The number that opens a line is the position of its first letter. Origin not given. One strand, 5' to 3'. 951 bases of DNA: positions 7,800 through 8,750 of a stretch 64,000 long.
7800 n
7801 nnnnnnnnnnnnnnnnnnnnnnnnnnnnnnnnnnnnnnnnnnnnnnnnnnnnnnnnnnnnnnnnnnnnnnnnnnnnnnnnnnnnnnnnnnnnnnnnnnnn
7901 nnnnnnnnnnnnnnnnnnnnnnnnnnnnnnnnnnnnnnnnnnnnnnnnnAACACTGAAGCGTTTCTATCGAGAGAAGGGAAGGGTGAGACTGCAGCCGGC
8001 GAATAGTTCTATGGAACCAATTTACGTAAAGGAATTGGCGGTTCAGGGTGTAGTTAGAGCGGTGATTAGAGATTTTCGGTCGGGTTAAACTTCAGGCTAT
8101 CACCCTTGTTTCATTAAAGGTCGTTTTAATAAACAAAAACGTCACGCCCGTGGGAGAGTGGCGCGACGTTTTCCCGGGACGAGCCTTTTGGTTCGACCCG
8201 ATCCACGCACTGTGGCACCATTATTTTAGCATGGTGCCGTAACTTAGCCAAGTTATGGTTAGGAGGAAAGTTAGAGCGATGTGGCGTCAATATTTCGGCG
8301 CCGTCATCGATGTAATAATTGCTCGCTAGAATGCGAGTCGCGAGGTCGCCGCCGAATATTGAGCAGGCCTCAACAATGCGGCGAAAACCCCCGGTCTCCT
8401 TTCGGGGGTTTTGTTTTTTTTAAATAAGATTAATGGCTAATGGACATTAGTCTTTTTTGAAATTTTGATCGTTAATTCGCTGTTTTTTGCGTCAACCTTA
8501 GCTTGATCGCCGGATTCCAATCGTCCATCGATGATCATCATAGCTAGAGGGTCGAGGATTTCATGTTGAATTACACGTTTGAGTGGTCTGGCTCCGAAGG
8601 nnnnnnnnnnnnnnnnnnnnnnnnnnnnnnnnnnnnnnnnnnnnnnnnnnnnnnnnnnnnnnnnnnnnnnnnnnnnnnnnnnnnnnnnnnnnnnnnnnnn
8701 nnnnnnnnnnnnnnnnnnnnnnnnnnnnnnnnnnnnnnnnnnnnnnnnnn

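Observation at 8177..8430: About 250-nt highly structured spacer between convergent lexA and clpB: candidate sRNA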

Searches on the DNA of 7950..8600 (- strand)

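Call 4: search_rna_families(source=window, start=7950, end=8600, threshold=evalue, max_evalue=10, show_alignments=5)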
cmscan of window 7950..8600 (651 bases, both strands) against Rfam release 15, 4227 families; matches with E-value up to 10: 10.
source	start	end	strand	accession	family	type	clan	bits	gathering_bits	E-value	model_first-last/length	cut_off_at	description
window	8318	8420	+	RF01772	rnk_pseudo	Cis-reg; leader;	-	38.2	55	7.5e-05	1-108/108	no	Pseudomonas rnk leader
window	8385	8458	+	RF01770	rimP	Cis-reg; leader;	-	23.9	47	0.16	34-100/102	no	Gammaprotebacteria rimP leader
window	8355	8431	+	RF02621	BSnc120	Gene; sRNA;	-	20.8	114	0.052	1-88/88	no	Brucella sRNA 120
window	8316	8422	+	RF02969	DUF3800-I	Gene; sRNA;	-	18.6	44.2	3.2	1-115/115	no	DUF3800-I RNA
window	8382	8424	-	RF01359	CRISPR-DR46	Gene; CRISPR;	-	17.1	50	9.3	1-38/38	no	CRISPR RNA direct repeat element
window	8384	8412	+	RF02495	ohsC_RNA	Gene; antitoxin;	-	17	50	8.6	40-72/77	no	Oppression of Hydrophobic ORF by sRNA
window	8388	8424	+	RF01334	CRISPR-DR21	Gene; CRISPR;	-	16.8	48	6.1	1-37/37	no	CRISPR RNA direct repeat element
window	8383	8467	-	RF02701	PsrR1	Gene; sRNA;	-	15.8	42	3.3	1-79/79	no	Photosynthesis regulatory RNA1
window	8089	8190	+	RF02180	ST7-AS1_2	Gene; lncRNA;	-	14.3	50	1.3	1-110/110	no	ST7 antisense RNA 1 conserved region 2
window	8346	8421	+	RF02837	anti-hemB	Gene; sRNA;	-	13.7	49.5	2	1-81/81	no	Burkholderia RNA 7 (anti-hemB)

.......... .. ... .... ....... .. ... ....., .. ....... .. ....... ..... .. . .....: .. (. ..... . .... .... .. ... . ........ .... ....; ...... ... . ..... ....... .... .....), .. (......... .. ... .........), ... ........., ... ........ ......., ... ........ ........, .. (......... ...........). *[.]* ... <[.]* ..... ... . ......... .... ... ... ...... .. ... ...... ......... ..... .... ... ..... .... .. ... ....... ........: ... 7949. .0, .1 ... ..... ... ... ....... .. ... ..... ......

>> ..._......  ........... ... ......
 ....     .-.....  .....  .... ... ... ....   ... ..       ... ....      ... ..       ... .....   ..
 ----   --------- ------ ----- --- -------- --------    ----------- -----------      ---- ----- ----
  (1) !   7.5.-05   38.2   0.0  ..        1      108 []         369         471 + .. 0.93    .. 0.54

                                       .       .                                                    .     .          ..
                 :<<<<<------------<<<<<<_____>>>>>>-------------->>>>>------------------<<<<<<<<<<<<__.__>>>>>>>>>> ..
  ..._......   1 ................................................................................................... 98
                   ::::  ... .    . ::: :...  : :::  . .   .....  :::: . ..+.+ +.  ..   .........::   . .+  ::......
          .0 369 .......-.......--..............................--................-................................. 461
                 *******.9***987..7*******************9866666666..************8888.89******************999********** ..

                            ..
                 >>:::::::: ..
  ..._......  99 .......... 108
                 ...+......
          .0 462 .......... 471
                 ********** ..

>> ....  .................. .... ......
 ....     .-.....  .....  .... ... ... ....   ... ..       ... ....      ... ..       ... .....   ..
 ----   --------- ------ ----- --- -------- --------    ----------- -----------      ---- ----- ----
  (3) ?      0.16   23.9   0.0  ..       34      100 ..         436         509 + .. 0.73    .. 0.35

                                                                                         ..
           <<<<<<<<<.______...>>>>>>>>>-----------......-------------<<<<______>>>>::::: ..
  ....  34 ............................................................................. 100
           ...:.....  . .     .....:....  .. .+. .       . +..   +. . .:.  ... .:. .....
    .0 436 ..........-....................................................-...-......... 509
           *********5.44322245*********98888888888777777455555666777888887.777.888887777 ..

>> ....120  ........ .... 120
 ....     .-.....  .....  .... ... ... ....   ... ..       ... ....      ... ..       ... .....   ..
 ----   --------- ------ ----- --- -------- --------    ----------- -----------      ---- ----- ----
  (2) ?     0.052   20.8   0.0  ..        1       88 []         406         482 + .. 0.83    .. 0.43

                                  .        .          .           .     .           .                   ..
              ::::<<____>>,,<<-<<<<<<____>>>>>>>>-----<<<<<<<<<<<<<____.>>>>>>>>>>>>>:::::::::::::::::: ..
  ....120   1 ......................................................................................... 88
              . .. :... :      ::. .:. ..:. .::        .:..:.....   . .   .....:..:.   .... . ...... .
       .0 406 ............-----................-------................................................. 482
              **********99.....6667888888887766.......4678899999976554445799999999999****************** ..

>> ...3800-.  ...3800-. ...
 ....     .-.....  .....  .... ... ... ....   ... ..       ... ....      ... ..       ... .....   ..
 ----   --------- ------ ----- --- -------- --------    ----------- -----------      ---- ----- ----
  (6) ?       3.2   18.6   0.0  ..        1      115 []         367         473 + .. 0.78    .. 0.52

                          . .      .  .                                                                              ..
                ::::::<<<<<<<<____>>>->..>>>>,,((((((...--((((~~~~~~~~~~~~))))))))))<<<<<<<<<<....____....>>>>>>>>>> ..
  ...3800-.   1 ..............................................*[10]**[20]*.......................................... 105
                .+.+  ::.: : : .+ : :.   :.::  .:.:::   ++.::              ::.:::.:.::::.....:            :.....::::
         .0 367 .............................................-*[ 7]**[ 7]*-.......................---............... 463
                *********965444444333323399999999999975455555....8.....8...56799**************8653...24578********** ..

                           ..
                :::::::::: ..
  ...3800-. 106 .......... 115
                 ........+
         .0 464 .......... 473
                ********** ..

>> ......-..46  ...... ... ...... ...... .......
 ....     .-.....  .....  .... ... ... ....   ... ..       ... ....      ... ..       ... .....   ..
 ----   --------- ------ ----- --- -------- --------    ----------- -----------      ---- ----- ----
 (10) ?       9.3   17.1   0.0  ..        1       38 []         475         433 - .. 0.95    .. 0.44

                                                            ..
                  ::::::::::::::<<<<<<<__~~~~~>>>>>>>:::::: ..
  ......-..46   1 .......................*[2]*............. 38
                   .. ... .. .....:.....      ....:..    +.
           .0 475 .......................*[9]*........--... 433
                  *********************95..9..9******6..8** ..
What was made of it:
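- On Any Rfam 15 RNA family: Only terminator-driven sub-threshold hits in the spacer (call 4).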

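Call 79: build_rna_model(alignment_id=A4, structure=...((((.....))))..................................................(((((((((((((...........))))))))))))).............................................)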
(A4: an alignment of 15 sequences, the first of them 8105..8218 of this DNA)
Model R1 built from alignment A4 (15 sequences, 148 columns); structure: as given.
model positions 114; base pairs 17; branch points 1; effective number of sequences 2.89; information 0.59 bits per position. Calibrated on 0.2 Mb of random sequence (short: E-values are rough).
structure used (alignment columns):
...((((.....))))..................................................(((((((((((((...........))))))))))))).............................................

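Call 80: search_with_rna_model(model_id=R1, sources=[window, L015, L016, L017, L018, L019, L020, L021, L022, L023, L024, L025, L026, L027, L028, L029, L030, L031, L032, L033, L034, L035, L036, L037, L038, L039, L040, L041, L042, L043, L044, L045, L046, L047, L048, L049, L050, L051, L052, L053, L054, L055, L056, L057, L058, L059, L060, L061, L062, L063, L064, L065, L066, L067, L068, L069, L070, L071, L072, L073, L074, L075, L076, L077, L078, L079, L080, L081, L082, L083, L084, L085, L086, L087, L088, L089, L090, L100], max_evalue=1, show_alignments=4)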
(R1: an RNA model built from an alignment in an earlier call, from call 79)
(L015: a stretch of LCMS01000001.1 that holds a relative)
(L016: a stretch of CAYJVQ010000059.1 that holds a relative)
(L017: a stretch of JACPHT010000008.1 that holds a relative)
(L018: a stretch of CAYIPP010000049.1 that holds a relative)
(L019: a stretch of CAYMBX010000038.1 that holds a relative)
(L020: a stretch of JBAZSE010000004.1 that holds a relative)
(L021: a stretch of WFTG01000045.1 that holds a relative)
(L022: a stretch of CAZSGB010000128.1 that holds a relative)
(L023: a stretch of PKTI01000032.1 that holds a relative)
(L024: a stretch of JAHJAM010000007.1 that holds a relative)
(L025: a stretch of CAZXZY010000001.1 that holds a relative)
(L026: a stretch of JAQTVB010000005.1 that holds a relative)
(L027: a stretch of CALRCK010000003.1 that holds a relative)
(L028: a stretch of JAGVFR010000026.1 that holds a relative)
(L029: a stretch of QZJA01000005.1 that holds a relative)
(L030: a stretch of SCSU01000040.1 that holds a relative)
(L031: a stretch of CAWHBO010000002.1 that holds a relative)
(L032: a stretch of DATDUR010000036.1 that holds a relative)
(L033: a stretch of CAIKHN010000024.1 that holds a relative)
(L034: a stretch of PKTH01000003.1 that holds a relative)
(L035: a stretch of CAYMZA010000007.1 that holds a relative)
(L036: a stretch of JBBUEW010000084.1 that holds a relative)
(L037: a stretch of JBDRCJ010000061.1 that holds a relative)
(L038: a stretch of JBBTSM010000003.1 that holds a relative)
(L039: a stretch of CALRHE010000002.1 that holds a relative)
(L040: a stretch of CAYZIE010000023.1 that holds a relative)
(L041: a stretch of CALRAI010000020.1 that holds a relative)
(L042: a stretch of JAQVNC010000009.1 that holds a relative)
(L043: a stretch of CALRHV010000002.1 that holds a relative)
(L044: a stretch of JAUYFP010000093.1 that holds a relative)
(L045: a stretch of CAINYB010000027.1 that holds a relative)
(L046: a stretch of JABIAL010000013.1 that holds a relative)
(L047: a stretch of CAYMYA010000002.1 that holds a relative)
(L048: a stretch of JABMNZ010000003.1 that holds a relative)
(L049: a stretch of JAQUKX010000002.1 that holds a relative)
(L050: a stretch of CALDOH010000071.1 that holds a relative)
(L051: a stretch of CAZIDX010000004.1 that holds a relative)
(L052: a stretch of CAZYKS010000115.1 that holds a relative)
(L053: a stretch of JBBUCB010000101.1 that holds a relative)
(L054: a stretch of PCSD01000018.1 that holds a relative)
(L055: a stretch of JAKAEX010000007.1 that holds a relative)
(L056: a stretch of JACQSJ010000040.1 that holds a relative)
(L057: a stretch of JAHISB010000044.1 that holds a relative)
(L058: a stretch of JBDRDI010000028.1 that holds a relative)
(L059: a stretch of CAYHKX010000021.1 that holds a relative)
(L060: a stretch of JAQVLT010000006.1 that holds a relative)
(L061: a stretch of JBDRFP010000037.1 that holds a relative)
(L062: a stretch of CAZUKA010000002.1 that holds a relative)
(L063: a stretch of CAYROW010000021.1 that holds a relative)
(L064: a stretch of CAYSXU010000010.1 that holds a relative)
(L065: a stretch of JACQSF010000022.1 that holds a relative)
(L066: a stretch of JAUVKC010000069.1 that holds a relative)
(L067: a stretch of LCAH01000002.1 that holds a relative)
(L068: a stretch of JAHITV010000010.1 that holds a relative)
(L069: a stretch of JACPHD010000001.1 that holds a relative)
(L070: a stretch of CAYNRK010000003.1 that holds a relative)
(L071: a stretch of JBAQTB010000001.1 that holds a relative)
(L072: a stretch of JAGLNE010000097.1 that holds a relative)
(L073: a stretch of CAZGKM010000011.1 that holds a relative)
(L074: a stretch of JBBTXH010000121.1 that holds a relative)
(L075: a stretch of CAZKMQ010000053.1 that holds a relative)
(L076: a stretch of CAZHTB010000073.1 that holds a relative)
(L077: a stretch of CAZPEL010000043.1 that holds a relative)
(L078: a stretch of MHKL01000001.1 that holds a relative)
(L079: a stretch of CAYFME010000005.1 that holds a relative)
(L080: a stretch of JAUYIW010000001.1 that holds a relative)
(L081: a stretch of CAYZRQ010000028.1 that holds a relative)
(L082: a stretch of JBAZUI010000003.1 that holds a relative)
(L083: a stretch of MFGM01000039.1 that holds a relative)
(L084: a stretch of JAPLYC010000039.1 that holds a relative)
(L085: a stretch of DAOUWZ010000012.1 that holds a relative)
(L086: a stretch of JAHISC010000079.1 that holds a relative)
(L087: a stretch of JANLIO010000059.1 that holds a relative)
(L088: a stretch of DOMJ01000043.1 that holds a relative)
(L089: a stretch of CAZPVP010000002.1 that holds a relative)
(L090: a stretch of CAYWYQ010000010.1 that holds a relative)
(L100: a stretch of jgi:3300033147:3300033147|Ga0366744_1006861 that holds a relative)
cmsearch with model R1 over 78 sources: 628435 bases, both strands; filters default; matches with E-value up to 1: 7.
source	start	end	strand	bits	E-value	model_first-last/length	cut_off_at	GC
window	8106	8218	-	113.7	4.5e-31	1-114/114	no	0.52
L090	4696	4800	+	24.4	0.00029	1-114/114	no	0.4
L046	934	1034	-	19.2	0.01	1-114/114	no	0.32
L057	7046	7198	-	15.8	0.1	1-114/114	no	0.46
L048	1689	1750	+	13.9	0.39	1-114/114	no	0.53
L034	3321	3427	+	13.8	0.43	1-114/114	no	0.33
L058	780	897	+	12.8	0.87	1-114/114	no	0.36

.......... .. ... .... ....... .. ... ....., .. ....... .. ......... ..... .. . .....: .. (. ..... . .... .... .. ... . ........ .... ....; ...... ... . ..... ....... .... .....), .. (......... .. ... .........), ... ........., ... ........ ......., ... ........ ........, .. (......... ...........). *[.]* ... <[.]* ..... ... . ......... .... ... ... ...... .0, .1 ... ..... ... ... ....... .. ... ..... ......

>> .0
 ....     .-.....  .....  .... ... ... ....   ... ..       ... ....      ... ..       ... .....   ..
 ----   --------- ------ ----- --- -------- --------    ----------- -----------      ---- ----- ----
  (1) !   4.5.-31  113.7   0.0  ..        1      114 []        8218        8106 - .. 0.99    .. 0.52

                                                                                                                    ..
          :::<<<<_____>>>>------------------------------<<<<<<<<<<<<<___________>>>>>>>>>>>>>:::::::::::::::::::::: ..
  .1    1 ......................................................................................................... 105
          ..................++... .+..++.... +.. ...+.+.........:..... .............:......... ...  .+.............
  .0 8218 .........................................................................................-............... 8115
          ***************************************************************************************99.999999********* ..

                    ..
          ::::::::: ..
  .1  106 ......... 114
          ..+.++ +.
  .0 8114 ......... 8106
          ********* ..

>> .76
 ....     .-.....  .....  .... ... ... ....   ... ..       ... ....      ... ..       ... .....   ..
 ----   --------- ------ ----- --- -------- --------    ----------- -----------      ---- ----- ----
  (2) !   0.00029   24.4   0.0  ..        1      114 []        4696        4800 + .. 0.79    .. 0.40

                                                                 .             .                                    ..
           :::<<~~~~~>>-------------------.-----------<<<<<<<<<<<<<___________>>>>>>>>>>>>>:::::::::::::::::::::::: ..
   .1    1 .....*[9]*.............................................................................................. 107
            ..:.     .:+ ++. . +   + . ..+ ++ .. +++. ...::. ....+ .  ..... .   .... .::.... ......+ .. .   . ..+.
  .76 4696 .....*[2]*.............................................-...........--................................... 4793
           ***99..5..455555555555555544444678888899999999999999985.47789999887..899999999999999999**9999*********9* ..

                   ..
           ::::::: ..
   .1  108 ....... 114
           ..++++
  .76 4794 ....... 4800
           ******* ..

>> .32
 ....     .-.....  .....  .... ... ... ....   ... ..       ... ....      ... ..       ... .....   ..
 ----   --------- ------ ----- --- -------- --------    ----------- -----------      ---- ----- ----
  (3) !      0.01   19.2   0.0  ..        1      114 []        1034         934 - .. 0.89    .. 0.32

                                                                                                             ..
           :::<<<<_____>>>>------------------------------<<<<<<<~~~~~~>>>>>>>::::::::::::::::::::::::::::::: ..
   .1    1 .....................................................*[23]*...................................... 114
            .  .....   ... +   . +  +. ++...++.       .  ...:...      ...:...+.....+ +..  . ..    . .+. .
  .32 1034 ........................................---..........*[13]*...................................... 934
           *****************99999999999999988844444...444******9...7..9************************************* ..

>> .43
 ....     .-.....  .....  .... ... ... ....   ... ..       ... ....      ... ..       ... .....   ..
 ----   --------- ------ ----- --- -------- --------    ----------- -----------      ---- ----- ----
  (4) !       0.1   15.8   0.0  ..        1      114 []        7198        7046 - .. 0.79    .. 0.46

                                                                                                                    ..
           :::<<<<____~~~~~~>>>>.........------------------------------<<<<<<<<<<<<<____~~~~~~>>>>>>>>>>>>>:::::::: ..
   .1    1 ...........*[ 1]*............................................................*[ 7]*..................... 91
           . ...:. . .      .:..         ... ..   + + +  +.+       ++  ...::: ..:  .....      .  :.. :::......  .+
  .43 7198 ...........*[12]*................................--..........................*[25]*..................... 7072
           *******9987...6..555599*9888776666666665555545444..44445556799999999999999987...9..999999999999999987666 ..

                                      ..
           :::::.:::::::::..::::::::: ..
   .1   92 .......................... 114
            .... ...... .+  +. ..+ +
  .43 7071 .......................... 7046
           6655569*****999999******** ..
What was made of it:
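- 8125..8216 (-): Predicted ~90-nt small RNA: 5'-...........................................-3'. Both ends are inferred: the start 7 nt after the -10, and the end in the U-tail. Single copy in the window at 113.7 bits (call 80).
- Tried and rejected: Covariance model R1 against 77 other Patescibacteria lexA loci found only terminator-like noise (call 80).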

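Call 88: search_with_rna_model(model_id=R1, sources=[L108, L109, L110, L111, L112, L113, L114, L115, L116, L117, L118, L119, L120, L121, L122, L123, L124, L125], max_evalue=1, show_alignments=2)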
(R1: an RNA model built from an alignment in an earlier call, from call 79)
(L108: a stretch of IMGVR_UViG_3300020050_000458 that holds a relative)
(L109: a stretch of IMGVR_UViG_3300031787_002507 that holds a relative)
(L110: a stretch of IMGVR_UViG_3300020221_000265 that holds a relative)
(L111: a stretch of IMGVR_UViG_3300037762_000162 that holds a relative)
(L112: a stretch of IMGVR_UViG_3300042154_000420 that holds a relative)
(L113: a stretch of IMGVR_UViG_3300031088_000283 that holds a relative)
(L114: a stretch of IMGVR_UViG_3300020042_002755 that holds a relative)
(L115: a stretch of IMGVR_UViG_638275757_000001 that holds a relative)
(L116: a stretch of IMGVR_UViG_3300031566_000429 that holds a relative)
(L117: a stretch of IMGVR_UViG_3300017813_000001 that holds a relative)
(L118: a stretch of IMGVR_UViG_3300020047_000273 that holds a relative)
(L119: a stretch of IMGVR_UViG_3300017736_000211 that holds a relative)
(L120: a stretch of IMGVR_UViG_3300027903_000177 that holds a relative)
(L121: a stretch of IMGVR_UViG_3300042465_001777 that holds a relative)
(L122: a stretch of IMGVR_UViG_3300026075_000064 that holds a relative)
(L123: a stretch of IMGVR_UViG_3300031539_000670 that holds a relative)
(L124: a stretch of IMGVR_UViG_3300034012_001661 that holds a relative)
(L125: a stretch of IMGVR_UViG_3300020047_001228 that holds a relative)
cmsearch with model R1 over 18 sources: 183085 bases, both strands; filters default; matches with E-value up to 1: 10.
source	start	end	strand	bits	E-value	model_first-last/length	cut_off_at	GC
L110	10951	11035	-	13.1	0.2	1-114/114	no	0.61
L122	12225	12325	+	13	0.21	1-114/114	no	0.63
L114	178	252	+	12.7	0.27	1-114/114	no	0.55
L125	608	682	-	12.7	0.27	1-114/114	no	0.55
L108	8174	8248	+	11.4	0.64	1-114/114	no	0.55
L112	12974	13048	-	11.4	0.64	1-114/114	no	0.55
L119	6210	6284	-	11.4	0.64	1-114/114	no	0.55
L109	8357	8431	-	11.4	0.64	1-114/114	no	0.55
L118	7558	7632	+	11.4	0.64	1-114/114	no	0.55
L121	60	134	+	11.4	0.64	1-114/114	no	0.55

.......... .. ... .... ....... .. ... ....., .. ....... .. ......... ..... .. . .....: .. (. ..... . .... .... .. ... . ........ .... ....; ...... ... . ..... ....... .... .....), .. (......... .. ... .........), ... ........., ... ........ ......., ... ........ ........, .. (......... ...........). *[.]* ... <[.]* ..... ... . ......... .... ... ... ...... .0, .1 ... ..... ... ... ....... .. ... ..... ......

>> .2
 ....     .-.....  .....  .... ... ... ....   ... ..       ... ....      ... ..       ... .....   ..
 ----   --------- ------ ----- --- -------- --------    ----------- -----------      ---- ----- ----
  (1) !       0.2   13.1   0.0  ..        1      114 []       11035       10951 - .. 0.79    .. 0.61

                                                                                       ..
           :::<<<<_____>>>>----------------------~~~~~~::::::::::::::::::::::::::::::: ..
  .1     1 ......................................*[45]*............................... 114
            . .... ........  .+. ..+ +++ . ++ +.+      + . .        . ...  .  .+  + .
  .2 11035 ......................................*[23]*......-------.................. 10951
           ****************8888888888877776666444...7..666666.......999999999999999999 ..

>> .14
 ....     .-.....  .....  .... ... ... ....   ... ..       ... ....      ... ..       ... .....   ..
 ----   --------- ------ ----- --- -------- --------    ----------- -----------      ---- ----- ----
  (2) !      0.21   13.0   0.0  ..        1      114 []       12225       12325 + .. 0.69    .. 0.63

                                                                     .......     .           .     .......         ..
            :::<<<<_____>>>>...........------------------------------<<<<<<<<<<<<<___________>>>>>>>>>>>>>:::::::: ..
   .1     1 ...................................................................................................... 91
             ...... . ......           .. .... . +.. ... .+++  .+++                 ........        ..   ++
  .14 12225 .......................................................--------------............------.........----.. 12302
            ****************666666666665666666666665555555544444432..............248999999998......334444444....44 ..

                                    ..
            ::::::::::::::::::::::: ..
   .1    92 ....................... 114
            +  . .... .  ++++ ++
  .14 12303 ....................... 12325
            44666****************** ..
